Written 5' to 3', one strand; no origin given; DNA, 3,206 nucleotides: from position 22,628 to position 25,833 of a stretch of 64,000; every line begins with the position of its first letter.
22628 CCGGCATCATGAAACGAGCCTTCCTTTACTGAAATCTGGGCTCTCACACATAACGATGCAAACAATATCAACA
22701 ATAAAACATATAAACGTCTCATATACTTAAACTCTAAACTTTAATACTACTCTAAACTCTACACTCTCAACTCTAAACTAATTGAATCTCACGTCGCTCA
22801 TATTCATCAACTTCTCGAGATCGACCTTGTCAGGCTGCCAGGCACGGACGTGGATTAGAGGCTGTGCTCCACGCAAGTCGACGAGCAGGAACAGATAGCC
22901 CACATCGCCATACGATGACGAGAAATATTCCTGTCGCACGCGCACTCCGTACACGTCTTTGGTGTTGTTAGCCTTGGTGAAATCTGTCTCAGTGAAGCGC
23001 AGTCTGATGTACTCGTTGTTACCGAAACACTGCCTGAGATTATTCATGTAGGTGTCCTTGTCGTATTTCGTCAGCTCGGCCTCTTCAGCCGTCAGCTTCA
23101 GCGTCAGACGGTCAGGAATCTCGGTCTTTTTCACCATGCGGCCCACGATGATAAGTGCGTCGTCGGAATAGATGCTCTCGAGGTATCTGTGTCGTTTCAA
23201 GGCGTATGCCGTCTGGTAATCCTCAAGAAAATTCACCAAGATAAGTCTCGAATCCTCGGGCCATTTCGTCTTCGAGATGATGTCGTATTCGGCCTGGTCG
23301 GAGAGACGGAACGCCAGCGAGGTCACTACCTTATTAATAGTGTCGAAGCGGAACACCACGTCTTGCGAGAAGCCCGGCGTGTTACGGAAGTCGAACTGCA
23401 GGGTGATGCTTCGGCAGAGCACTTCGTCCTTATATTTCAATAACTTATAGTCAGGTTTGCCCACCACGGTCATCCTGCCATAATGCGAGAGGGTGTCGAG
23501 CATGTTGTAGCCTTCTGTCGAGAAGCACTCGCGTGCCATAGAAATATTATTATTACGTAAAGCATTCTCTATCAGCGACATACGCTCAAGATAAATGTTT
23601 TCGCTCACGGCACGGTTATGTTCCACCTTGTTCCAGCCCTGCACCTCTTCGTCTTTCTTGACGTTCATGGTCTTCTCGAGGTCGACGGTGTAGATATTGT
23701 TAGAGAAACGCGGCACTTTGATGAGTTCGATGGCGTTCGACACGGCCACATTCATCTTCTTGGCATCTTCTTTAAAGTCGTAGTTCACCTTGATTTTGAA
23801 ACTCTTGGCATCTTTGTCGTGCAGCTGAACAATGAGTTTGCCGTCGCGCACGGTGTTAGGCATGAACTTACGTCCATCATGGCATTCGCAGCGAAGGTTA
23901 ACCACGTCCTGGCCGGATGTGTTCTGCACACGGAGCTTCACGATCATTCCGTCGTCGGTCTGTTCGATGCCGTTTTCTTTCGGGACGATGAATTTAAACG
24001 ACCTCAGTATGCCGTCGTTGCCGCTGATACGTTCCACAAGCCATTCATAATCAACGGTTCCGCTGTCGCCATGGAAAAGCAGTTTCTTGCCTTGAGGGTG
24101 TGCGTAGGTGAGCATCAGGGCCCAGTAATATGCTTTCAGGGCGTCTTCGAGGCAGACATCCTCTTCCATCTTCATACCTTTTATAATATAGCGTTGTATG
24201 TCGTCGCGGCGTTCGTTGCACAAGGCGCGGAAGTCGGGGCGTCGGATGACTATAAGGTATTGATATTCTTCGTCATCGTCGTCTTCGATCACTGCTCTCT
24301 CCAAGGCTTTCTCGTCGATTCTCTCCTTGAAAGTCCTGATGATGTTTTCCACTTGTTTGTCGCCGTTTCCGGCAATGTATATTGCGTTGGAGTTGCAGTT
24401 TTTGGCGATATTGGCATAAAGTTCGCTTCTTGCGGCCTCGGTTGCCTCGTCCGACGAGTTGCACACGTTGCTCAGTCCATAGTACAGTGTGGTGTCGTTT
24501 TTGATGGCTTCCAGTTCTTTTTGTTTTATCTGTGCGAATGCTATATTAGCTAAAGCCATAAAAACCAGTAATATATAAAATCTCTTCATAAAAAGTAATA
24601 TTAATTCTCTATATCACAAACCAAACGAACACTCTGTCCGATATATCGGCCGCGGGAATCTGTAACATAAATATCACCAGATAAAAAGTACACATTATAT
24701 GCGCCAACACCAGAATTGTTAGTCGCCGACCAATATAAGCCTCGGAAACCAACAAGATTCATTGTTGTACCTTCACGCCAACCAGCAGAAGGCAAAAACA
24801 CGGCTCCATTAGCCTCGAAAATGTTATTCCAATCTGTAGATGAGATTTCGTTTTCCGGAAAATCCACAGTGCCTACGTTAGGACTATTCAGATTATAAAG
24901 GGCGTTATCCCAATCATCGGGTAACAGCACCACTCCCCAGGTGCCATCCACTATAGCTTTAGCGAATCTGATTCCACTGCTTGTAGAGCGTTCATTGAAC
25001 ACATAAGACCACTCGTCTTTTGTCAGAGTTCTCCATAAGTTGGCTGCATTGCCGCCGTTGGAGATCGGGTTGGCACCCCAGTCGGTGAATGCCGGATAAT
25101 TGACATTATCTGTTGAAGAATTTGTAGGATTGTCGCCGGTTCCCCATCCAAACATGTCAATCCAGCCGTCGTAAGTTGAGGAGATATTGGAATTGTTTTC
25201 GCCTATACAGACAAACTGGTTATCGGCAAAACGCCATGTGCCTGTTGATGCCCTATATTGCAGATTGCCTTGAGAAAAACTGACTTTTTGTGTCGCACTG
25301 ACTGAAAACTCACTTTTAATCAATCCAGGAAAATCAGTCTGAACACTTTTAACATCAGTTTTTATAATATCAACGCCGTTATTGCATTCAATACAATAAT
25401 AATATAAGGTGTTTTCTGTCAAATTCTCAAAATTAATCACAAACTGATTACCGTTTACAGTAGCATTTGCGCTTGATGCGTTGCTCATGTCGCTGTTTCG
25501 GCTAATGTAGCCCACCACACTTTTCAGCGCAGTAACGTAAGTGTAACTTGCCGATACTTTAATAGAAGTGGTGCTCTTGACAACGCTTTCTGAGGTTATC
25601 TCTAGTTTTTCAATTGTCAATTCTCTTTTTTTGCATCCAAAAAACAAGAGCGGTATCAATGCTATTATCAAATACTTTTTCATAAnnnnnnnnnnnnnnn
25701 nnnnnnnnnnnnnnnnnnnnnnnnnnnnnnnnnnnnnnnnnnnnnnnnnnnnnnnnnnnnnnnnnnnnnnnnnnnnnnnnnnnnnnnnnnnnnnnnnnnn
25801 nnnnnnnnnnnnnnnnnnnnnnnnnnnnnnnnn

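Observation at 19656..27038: Five-gene operon of secreted modular proteins with a shared N-terminal module, PEGA repeats and swapped C-terminal heads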

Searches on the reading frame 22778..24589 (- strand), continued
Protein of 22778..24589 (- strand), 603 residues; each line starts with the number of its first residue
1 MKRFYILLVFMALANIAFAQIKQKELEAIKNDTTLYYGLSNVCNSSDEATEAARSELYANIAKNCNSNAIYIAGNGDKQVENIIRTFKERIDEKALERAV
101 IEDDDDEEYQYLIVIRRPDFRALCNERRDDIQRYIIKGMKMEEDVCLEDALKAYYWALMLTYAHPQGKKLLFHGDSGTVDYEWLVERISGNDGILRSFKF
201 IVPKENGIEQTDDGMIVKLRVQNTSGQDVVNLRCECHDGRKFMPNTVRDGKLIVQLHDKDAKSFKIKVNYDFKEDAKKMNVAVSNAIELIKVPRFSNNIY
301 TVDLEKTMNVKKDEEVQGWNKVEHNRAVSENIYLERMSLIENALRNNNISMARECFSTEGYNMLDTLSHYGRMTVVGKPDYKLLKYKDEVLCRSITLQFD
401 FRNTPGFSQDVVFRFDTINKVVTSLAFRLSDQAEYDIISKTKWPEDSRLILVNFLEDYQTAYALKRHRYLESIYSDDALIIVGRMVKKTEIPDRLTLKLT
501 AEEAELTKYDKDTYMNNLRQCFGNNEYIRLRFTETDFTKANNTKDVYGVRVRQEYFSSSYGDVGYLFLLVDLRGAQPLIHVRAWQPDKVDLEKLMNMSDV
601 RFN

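Call 73: find_encoding_contigs(protein=P0037, flank=10000, max_places=3)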
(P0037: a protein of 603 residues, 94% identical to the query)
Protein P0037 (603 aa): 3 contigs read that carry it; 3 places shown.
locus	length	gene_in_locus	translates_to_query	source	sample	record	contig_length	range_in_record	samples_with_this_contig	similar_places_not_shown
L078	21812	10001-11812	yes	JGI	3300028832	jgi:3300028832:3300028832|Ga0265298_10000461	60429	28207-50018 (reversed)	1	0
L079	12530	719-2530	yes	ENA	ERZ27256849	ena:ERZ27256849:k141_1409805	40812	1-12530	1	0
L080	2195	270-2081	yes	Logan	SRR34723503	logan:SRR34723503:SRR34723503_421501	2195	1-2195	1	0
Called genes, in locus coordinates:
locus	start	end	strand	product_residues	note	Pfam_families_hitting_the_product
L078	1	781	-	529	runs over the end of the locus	PF03577:Peptidase_C69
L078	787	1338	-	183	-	PF03602:Cons_hypoth95, PF05175:MTS, PF02086:MethyltransfD12 (faint), PF13847:Methyltransf_31, PF13649:Methyltransf_25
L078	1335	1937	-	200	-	PF12864:DUF3822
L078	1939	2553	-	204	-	-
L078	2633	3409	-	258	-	PF04055:Radical_SAM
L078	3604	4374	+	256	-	PF01048:PNP_UDP_1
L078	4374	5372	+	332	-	PF06144:DNA_pol3_delta, PF21694:DNA_pol3_delta_C (weak)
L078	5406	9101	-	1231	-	PF18076:FGAR-AT_N (weak), PF18072:FGAR-AT_linker, PF02769:AIRS_C, PF22689:FGAR-AT_PurM_N-like, PF02769:AIRS_C, PF13507:GATase_5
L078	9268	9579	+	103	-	PF00829:Ribosomal_L21p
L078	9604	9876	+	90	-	PF01016:Ribosomal_L27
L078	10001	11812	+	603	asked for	-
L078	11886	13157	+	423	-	PF02403:Seryl_tRNA_N, PF00587:tRNA-synt_2b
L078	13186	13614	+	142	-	-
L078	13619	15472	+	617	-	PF07719:TPR_2 (faint), PF13424:TPR_12 (faint), PF13428:TPR_14 (faint), PF23914:TPR_CcmH_CycH (faint), PF00515:TPR_1 (faint), PF13174:TPR_6 (faint), PF13432:TPR_16 (weak), PF14559:TPR_19, +4 more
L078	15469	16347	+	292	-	PF00398:RrnaAD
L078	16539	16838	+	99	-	-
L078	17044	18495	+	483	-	-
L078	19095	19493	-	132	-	-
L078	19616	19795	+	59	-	-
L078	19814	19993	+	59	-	-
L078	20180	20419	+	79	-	-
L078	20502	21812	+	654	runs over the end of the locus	-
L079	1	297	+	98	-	?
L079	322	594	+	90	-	PF01016:Ribosomal_L27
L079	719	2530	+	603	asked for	-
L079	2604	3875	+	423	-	PF02403:Seryl_tRNA_N, PF00587:tRNA-synt_2b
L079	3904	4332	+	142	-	-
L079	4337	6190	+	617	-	PF07719:TPR_2 (faint), PF13424:TPR_12 (faint), PF13428:TPR_14 (faint), PF23914:TPR_CcmH_CycH (faint), PF00515:TPR_1 (faint), PF13174:TPR_6 (faint), PF13432:TPR_16 (weak), PF14559:TPR_19, +4 more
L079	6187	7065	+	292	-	PF00398:RrnaAD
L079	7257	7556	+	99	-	-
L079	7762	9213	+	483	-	-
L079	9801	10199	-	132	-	-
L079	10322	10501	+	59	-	-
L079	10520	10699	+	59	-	-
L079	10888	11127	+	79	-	-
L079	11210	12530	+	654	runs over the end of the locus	-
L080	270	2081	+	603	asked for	-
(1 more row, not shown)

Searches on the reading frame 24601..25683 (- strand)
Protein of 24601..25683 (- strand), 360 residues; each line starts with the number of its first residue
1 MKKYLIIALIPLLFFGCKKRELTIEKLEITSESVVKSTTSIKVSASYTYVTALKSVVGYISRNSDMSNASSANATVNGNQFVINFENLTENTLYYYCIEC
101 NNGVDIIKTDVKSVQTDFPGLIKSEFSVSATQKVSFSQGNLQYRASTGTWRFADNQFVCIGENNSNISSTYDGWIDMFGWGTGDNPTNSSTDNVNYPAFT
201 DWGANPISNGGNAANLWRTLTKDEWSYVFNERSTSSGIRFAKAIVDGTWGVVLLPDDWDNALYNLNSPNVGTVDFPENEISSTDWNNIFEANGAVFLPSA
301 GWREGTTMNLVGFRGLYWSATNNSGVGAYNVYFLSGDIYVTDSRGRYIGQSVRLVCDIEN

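Call 3: search_protein_families(library=pfam, proteins=[window:24601-25683:-], max_evalue=0.01)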
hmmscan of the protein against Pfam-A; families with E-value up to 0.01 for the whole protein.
window:24601-25683:- (360 aa): 1 family
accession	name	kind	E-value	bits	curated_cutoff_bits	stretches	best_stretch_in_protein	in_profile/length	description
PF16656.11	Pur_ac_phosph_N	-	0.0028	18.6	30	1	53-116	26-93/93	Purple acid Phosphatase, N-terminal domain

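Call 4: search_protein_families(library=ncbifam, proteins=[window:24601-25683:-], max_evalue=0.01)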
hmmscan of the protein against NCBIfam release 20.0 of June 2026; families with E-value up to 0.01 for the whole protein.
window:24601-25683:- (360 aa): 0 families

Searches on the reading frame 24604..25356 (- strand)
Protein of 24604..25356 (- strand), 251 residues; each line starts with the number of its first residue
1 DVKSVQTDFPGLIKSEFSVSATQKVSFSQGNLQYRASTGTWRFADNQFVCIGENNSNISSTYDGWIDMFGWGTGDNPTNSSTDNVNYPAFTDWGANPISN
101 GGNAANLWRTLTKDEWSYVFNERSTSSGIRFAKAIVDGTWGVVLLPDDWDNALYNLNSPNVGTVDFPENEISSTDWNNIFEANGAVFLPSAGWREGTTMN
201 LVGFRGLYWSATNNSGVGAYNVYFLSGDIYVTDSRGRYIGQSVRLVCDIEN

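Call 12: search_protein_families(library=pfam, proteins=[window:24604-25356:-], max_evalue=10)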
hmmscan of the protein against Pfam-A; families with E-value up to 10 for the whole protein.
window:24604-25356:- (251 aa): 0 families

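Call 13: search_protein_families(library=ncbifam, proteins=[window:24604-25356:-], max_evalue=10)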
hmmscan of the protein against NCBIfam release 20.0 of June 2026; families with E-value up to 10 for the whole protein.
window:24604-25356:- (251 aa): 0 families

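Call 50: search_solved_structures(query=A8, max_evalue=10, show_alignments=2)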
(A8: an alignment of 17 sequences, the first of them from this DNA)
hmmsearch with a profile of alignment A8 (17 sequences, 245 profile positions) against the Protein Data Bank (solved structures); distinct sequences matched with E-value up to 10: 0.

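Call 51: search_protein_families(library=pfam, alignment_id=A8, max_evalue=1)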
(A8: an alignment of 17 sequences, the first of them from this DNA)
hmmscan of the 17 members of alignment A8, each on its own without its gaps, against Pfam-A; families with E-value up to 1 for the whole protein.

A. member 1, seq(245 aa): 0 families

B. families by the number of members that match (of 17 scanned): 8 families
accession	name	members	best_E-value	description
PF07603.17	Lcl_C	2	0.049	Lcl C-terminal domain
PF01034.25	Syndecan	1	0.0011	Syndecan domain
PF09603.15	Fib_succ_major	1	0.046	Fibrobacter succinogenes major domain (Fib_succ_major)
PF18860.6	AbiJ_NTD3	1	0.049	AbiJ N-terminal domain 3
PF13517.12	FG-GAP_3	1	0.19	FG-GAP-like repeat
PF22841.2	CATSPERE_NTD1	1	0.24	CATSPERE first N-terminal domain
PF04355.18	BamE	1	0.25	Outer membrane protein assembly factor BamE domain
PF18805.7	LRR_10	1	0.26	Leucine-rich repeat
